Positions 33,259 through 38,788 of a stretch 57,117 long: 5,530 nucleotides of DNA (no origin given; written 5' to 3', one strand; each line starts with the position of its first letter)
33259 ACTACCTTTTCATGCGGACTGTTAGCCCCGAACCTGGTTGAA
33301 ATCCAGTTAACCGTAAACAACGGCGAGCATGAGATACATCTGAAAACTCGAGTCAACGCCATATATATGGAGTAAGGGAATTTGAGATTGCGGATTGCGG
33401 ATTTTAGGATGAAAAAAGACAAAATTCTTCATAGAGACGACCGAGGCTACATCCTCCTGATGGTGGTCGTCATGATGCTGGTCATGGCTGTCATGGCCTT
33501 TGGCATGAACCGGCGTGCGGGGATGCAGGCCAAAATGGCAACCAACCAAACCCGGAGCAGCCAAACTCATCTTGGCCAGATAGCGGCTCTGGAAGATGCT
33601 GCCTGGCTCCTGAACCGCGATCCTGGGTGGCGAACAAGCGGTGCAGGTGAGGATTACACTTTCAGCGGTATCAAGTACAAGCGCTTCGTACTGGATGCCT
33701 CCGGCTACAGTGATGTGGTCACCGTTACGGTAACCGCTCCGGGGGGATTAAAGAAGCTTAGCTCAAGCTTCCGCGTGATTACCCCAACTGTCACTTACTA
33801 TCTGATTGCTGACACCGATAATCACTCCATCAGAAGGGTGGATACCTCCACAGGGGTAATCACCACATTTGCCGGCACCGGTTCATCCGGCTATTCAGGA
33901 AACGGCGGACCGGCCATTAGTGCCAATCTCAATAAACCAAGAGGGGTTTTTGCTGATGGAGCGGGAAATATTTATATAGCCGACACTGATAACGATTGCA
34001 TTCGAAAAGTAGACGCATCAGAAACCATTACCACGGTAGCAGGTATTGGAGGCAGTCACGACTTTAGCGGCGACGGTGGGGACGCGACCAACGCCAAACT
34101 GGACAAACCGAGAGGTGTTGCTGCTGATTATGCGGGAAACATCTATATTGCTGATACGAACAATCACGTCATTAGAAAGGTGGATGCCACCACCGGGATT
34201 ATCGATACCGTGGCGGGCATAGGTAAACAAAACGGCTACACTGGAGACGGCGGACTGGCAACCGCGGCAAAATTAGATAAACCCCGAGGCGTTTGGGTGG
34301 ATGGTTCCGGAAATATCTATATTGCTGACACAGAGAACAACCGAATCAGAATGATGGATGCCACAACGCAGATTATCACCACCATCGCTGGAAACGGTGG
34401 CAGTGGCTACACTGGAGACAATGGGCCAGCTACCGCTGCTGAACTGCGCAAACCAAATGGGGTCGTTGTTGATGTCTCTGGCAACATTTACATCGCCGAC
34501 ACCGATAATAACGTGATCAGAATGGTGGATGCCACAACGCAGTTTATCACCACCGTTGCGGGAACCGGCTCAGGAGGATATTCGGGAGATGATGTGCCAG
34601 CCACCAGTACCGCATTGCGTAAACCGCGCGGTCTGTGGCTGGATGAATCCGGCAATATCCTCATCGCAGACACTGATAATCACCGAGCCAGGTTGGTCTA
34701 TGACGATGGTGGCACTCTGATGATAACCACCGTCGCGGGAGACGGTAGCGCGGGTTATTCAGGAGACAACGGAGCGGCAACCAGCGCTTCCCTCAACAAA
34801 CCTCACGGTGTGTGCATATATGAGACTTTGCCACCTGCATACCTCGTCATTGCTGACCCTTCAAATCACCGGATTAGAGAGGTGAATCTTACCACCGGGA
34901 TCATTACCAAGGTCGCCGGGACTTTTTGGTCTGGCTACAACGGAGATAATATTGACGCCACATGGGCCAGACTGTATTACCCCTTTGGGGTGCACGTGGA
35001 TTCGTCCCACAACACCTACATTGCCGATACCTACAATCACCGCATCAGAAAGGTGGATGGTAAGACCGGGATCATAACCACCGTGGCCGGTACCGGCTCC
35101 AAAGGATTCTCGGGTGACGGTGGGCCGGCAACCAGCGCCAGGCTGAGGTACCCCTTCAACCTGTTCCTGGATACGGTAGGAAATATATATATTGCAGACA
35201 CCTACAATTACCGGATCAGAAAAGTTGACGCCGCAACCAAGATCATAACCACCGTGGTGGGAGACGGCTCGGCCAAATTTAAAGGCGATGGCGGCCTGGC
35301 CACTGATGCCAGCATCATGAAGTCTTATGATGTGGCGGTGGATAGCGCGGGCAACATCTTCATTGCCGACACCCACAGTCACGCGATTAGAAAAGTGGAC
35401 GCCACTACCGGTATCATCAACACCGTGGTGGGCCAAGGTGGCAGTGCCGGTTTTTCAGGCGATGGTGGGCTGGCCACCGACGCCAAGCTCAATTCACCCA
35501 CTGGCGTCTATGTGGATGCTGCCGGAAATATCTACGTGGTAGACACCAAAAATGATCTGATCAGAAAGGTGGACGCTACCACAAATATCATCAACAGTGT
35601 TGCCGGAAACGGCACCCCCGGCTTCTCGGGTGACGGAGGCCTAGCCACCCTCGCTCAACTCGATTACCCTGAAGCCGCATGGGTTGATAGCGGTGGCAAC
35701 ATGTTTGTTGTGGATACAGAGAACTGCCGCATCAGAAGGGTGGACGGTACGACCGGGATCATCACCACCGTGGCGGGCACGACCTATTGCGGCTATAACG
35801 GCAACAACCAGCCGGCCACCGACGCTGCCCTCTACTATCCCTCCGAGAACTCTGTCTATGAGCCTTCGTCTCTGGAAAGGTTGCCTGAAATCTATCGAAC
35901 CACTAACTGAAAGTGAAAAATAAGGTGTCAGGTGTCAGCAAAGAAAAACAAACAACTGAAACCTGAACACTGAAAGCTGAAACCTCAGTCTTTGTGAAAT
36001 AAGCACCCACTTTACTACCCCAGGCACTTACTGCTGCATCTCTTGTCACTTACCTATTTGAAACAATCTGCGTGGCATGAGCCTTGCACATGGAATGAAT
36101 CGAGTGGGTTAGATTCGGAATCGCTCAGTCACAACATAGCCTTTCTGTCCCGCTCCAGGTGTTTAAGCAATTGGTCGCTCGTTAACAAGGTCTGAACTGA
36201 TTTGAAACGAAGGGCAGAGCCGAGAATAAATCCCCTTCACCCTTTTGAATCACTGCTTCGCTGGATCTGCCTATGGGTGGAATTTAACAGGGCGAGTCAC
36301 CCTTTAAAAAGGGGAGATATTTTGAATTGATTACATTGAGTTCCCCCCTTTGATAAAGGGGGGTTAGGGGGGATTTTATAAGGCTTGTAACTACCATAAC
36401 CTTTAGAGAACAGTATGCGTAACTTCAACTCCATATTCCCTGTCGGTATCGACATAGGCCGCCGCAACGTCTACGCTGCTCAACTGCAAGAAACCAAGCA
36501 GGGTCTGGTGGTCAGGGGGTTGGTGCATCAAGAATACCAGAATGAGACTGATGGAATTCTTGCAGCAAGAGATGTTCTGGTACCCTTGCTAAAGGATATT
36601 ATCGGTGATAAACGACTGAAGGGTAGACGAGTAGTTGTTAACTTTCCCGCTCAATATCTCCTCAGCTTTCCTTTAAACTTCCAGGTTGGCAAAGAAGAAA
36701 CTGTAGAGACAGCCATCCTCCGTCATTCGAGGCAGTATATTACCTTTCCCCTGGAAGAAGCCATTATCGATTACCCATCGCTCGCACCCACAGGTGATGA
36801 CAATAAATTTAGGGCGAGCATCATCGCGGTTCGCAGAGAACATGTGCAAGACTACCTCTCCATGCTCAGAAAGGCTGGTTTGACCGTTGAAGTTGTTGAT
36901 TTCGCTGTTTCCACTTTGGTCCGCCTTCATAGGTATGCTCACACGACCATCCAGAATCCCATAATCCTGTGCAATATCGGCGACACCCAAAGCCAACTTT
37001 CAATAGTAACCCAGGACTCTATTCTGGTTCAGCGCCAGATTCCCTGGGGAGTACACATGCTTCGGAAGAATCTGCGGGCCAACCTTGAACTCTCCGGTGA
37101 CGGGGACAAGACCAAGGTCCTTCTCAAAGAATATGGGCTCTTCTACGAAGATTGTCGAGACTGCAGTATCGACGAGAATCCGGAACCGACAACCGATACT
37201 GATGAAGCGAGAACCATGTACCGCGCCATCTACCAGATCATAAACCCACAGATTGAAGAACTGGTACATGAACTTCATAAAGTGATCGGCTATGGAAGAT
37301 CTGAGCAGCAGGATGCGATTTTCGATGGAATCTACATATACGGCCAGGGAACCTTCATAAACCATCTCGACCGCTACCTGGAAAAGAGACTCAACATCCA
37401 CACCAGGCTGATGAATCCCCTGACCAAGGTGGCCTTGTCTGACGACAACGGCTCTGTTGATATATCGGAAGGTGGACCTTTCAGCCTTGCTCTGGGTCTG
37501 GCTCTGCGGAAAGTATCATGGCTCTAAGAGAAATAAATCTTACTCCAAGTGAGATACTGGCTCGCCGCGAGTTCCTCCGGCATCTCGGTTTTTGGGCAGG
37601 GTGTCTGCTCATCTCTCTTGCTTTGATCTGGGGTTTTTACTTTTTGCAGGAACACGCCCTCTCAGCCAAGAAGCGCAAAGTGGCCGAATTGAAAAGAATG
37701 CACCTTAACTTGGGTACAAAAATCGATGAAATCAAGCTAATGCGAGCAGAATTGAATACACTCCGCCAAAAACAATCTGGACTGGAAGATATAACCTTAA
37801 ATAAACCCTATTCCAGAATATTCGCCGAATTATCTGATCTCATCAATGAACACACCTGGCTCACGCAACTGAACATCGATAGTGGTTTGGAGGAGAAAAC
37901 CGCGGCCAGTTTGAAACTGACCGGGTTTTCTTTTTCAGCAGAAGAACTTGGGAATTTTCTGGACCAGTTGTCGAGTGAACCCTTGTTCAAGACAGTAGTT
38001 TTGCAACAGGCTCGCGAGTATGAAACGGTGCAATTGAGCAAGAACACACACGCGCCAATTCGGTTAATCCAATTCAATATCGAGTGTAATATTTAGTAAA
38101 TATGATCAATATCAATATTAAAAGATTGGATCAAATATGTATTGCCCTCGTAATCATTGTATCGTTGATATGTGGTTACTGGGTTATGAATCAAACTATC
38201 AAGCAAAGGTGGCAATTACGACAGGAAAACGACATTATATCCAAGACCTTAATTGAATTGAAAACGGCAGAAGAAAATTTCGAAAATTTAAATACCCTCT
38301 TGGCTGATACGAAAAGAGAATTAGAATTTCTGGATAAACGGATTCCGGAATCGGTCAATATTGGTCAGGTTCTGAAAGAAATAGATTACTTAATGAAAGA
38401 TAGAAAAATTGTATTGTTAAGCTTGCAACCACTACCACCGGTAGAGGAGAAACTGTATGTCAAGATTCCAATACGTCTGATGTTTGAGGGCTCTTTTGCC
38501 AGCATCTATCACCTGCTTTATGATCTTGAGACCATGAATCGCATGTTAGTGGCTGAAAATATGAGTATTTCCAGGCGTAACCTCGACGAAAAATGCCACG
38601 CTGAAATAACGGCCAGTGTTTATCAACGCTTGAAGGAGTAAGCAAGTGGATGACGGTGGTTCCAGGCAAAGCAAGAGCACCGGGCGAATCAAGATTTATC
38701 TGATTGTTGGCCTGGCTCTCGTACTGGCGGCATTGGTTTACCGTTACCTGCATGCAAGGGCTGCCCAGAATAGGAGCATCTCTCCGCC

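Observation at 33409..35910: Tip-position (GspK/PilX-like) pseudopilin fused to 12 NHL repeats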

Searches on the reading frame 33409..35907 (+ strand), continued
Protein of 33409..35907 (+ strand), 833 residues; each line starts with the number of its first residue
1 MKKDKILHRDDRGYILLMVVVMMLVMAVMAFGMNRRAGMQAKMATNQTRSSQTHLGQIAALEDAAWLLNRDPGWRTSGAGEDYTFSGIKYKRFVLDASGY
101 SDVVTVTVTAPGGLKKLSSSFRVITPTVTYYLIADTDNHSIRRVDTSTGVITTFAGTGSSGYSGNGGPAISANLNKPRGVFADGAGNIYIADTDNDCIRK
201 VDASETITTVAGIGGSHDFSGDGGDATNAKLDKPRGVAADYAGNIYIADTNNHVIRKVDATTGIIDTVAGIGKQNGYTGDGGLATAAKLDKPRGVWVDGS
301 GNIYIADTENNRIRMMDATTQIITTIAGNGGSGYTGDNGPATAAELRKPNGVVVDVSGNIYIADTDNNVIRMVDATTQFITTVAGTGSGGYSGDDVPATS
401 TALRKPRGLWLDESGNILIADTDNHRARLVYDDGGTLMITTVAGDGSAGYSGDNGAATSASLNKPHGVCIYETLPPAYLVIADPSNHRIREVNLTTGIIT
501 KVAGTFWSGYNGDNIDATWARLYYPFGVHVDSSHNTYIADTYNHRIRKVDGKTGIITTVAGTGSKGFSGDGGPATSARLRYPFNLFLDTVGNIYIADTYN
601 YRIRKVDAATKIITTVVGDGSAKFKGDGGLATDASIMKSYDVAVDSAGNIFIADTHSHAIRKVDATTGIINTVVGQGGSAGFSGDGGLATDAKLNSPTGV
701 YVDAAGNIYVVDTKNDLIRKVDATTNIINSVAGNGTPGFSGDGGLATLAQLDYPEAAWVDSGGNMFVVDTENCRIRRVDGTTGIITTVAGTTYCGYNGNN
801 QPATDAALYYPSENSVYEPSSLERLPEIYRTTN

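Call 67: search_solved_structures(query=window:33409-35907:+, max_evalue=1e-10)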
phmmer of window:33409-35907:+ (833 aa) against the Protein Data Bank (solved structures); distinct sequences matched with E-value up to 1e-10: 52.
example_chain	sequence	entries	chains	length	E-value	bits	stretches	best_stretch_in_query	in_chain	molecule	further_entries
9pt5_A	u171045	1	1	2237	2.9e-73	250.6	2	143-372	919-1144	Teneurin-like protein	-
9ifo_A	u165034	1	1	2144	3.5e-73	250.4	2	529-666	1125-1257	Teneurin-Like Protein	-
7djk_A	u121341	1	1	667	1.8e-33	119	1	337-668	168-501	Protein SUPPRESSOR OF QUENCHING 1, chloroplastic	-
7djj_A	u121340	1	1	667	1.8e-33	119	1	337-668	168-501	Protein SUPPRESSOR OF QUENCHING 1, chloroplastic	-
7djl_C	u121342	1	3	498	1.9e-33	118.9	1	344-668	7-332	Protein SUPPRESSOR OF QUENCHING 1, chloroplastic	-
7djm_A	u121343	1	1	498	6.7e-33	117.2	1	344-668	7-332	Protein SUPPRESSOR OF QUENCHING 1, chloroplastic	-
6g7w_A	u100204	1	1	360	2.3e-25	92.3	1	300-615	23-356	NHL repeat-containing protein 2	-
6gc1_A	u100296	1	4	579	9.2e-25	90.2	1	300-615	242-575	NHL repeat-containing protein 2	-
6d69_A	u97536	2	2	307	1.4e-20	76.4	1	227-428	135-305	NHL Repeat Region of D. melanogaster Thin | Thin, isoform D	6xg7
3wwa_A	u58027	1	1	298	8.9e-19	70.5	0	694-726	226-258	Pizza7H protein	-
9jur_A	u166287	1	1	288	1e-17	67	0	230-369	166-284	E3 ubiquitin-protein ligase TRIM71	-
7zqg_A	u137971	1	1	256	1.5e-17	66.4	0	174-368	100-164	Pizza6-KSH-TSH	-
7qrx_A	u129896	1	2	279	1.8e-17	66.1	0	230-369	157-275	E3 ubiquitin-protein ligase TRIM71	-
8j72_A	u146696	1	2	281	1.9e-17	66.1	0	231-368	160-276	E3 ubiquitin-protein ligase TRIM71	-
6rej_A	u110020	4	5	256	3.2e-17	65.3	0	693-726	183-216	Pizza6-SH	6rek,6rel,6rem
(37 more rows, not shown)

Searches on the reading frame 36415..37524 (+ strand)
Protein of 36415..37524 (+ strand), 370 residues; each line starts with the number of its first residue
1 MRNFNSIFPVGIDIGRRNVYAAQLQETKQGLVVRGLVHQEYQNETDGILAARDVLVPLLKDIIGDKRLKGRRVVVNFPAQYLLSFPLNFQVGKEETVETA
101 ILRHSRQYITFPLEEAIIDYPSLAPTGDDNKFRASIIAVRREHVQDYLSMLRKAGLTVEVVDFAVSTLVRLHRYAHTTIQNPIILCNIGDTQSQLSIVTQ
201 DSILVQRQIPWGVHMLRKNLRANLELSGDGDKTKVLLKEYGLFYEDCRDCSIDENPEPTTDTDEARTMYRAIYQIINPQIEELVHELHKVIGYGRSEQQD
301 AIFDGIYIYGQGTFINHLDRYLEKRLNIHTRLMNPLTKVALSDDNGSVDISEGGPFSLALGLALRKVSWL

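Call 3: search_protein_families(library=pfam, proteins=[window:36415-37524:+], max_evalue=0.1)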
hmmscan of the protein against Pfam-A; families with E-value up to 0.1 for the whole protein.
window:36415-37524:+ (370 aa): 3 families
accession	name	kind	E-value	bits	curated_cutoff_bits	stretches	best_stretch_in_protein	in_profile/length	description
PF11104.14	PilM_2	-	1.4e-28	100.3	27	2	11-230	1-229/340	Type IV pilus assembly protein PilM;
PF06723.19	MreB_Mbl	-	0.0056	16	27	1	269-340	239-312/327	MreB/Mbl protein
PF05134.19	T2SSL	-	0.021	14.7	25.5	1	103-161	71-131/231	Type II secretion system (T2SS), protein L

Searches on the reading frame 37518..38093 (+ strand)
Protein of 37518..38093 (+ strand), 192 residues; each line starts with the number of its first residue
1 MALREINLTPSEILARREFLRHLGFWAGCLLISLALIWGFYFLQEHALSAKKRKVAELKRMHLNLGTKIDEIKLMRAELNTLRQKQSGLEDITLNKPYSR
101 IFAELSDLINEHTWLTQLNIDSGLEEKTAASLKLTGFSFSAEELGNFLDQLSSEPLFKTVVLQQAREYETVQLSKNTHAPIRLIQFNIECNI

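Call 3: search_protein_families(library=pfam, proteins=[window:37518-38093:+], max_evalue=0.1)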
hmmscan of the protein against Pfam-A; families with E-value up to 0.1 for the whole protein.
window:37518-38093:+ (192 aa): 1 family
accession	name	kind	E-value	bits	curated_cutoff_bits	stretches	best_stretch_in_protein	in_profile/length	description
PF05137.18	PilN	-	3.3e-12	46.7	22.8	1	101-192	2-78/78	Fimbrial assembly protein (PilN)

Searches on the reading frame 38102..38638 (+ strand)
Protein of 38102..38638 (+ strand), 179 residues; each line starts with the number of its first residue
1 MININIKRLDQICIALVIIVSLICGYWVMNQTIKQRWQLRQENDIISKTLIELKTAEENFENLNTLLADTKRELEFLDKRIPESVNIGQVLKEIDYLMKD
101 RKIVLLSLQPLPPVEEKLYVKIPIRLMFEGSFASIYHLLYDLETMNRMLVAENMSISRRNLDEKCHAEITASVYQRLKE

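Call 3: search_protein_families(library=pfam, proteins=[window:38102-38638:+], max_evalue=0.1)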
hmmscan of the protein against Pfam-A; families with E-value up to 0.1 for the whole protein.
window:38102-38638:+ (179 aa): 3 families
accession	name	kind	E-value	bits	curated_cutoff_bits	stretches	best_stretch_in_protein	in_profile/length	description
PF04350.18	PilO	-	1.1e-14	55.2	22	1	40-175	5-142/145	Pilus assembly protein, PilO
PF10741.14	T2SSM_b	-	6.4e-11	42.6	21.7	1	84-161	13-90/111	Type II secretion system (T2SS), protein M subtype b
PF00581.25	Rhodanese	-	0.07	14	22.2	0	54-90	3-37/102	Rhodanese-like domain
